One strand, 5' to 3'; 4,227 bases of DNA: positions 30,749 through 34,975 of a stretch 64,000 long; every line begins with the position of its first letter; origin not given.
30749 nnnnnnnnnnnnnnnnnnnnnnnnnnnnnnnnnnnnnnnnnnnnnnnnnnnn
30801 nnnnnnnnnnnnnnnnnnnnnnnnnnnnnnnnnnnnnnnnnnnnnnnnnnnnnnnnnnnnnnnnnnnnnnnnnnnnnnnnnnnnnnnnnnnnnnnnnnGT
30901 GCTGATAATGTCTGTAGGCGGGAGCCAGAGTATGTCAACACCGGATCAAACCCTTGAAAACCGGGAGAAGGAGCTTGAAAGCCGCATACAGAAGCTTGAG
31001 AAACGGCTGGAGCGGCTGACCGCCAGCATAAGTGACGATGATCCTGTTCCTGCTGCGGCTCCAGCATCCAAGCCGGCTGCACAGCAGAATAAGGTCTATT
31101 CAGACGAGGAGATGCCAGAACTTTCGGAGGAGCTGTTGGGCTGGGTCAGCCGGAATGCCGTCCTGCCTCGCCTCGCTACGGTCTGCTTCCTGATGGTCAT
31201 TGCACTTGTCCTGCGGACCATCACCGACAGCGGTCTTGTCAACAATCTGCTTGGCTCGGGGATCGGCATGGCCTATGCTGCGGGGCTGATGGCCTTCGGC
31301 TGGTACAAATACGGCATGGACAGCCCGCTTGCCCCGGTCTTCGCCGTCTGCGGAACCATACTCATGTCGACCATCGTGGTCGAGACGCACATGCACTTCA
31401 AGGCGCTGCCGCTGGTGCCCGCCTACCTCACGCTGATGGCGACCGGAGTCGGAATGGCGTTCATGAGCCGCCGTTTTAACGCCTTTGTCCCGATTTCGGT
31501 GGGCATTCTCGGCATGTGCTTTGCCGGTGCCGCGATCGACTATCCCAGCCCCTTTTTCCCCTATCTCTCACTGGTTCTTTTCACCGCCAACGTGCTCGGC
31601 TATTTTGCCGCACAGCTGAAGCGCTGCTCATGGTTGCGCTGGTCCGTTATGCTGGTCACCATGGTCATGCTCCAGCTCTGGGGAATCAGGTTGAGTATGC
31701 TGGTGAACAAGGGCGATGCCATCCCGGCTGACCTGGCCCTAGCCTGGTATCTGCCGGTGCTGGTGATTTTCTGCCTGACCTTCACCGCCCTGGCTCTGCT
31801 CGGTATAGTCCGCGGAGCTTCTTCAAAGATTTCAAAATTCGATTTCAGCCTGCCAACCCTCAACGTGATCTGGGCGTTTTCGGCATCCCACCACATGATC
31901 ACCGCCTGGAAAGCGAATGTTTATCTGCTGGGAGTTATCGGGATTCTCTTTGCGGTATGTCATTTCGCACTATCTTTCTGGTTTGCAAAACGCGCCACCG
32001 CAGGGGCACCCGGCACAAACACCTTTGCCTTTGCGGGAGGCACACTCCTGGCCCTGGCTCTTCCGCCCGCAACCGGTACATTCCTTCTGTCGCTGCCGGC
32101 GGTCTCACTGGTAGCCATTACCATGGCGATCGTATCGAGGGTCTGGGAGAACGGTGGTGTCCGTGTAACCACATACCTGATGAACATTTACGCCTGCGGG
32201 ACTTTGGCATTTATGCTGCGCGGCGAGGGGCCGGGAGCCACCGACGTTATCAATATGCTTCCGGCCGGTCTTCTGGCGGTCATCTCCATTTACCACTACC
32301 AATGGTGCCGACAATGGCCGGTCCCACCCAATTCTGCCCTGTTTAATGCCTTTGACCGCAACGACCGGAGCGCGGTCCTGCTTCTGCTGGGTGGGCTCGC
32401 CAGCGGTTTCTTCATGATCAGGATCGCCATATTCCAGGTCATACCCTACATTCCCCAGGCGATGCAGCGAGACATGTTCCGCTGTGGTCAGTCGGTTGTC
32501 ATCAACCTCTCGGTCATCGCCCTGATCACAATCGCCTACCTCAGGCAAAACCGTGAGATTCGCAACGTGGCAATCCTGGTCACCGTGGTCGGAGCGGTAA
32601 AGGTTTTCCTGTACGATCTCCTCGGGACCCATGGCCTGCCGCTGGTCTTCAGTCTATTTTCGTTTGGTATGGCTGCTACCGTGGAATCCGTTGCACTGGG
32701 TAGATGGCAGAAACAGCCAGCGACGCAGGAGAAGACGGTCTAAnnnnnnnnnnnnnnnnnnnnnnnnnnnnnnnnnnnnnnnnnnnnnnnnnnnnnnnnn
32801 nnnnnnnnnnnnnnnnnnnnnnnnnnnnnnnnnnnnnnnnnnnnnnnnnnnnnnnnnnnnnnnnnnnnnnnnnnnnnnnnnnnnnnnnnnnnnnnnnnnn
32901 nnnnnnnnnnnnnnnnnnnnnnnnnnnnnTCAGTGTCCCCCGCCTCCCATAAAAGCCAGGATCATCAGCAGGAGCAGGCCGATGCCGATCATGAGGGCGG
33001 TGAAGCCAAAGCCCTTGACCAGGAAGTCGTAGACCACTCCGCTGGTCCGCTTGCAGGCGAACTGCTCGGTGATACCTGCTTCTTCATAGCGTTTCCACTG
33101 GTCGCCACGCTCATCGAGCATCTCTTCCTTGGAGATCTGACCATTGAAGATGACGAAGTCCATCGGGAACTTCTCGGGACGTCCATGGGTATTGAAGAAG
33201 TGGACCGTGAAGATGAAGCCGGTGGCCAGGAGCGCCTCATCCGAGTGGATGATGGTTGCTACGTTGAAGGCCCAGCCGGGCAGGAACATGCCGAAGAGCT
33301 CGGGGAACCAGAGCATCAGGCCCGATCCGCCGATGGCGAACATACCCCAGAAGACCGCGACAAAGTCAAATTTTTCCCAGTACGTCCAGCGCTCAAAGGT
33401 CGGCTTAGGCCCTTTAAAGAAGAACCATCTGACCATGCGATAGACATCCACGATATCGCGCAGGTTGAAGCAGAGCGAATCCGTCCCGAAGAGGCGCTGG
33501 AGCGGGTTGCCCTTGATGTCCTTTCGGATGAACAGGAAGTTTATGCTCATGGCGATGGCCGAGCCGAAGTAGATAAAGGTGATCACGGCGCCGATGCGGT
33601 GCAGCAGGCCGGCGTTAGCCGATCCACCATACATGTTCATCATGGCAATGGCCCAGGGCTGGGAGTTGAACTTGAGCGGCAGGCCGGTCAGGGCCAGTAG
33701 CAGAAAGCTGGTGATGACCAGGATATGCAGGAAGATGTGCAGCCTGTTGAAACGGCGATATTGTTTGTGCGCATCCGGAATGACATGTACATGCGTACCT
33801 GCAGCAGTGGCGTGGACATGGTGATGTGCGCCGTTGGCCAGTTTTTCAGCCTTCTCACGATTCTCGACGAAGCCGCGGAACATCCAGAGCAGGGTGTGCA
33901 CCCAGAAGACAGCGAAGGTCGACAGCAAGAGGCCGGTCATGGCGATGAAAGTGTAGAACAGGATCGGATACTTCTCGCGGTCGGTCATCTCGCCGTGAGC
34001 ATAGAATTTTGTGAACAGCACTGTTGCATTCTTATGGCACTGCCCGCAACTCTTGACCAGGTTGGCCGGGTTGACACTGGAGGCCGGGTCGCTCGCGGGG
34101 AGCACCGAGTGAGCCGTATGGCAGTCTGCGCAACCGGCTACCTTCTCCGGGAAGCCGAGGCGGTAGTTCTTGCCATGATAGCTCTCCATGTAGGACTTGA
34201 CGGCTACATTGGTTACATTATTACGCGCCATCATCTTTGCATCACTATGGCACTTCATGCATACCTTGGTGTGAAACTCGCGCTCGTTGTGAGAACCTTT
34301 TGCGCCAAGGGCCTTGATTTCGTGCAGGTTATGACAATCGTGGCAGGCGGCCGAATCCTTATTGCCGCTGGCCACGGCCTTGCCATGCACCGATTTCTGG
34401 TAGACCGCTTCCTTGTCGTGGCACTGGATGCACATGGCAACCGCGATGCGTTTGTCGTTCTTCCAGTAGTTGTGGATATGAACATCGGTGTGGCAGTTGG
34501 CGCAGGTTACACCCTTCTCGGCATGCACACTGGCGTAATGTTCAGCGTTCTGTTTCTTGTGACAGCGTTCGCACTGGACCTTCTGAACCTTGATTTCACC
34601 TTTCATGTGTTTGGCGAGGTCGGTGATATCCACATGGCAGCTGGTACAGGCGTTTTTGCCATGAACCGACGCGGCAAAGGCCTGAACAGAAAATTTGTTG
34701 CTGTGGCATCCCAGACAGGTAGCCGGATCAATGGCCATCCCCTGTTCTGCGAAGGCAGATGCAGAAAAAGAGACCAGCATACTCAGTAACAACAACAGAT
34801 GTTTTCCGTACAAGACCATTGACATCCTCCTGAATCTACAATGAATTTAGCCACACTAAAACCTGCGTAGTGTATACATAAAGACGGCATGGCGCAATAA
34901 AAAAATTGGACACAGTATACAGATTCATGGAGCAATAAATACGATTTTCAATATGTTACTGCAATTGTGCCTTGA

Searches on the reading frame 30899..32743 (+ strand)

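Call 85: search_protein_families(library=pfam, proteins=[window:30899-32743:+], max_evalue=0.0001)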
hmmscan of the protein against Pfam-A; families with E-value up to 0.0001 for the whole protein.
window:30899-32743:+ (614 aa): 1 family
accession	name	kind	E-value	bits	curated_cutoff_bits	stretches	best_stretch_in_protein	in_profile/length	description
PF10101.14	DUF2339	-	3.4e-07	29.9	33.6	1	442-592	508-648/659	Predicted membrane protein (DUF2339)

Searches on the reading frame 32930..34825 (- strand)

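Call 36: search_protein_families(library=pfam, proteins=[window:32930-34825:-], max_evalue=0.001)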
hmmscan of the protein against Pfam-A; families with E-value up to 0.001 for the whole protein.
window:32930-34825:- (631 aa): 4 families
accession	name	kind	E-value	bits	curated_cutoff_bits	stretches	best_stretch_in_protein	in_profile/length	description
PF14537.11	Cytochrom_c3_2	-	2.3e-13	50.9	25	1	100-194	1-79/79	Cytochrome c3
PF14522.11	Cytochrome_C7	-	1.8e-12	47.4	24.8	0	228-269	12-53/67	Cytochrome c7 and related cytochrome c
PF22113.1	Mtrc-MtrF_II-IV_dom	-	8.3e-08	32.4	30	1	107-266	8-165/176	Outer membrane cytochrome MtrC/MtrF-like, domains II/IV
PF09699.15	Paired_CXXCH_1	-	8.6e-08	32.2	20.6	0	36-66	8-38/41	Doubled CXXCH motif (Paired_CXXCH_1)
